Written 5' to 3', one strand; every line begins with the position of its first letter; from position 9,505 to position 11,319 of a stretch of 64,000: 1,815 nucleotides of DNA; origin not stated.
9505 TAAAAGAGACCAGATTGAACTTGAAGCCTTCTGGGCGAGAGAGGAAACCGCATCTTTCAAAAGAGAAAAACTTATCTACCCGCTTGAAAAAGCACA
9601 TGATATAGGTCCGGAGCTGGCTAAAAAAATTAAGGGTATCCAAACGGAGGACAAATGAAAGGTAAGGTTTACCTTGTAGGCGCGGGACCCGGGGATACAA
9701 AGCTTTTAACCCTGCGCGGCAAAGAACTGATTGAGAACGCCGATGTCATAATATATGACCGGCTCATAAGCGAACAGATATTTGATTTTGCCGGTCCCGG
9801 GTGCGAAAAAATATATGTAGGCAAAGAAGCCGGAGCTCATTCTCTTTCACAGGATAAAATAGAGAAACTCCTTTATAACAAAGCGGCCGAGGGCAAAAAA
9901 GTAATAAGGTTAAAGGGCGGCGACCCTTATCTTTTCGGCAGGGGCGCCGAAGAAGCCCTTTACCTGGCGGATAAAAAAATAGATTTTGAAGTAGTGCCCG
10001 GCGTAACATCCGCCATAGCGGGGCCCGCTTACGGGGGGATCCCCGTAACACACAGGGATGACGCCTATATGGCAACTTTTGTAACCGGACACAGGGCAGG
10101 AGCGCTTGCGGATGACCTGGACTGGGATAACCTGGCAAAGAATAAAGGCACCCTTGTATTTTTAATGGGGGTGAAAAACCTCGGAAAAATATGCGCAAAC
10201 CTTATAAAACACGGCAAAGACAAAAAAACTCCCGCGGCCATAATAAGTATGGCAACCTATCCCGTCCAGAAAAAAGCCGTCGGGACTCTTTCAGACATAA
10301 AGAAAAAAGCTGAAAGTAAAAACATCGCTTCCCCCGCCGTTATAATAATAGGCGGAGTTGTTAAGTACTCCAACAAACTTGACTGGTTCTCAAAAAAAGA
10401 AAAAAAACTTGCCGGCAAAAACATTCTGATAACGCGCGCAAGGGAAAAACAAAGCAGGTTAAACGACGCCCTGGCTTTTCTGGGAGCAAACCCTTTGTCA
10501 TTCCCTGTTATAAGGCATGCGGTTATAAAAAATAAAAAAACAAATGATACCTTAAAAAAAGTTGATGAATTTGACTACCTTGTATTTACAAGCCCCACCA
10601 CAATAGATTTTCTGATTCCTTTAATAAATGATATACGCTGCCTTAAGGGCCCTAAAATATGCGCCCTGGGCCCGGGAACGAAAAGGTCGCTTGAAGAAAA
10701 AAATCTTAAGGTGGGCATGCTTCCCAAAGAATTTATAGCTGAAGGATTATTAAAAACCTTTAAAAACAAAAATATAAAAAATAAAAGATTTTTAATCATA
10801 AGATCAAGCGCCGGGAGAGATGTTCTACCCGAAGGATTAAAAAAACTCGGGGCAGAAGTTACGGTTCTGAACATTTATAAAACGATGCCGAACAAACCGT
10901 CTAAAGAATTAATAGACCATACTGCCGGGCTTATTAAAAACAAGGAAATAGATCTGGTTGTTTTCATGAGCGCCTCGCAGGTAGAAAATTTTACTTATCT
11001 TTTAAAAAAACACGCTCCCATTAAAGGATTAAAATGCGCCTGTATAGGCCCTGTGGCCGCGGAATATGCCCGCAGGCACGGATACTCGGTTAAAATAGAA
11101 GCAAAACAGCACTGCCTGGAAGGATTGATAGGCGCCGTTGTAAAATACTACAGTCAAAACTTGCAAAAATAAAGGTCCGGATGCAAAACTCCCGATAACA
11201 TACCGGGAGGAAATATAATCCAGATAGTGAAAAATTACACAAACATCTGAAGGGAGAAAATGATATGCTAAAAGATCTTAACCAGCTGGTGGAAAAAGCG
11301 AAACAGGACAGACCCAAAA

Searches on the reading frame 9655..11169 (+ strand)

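Call 80: search_protein_families(library=pfam, proteins=[window:9655-11169:+], max_evalue=0.00001)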
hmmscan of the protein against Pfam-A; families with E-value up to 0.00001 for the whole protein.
window:9655-11169:+ (505 aa): 2 families
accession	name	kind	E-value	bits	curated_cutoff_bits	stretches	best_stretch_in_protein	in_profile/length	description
PF02602.20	HEM4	-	1.7e-52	178.3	27.5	1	268-492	2-230/231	Uroporphyrinogen-III synthase HemD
PF00590.25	TP_methylase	-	2.2e-48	165.4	27.8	1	4-215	1-211/212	Tetrapyrrole (Corrin/Porphyrin) Methylases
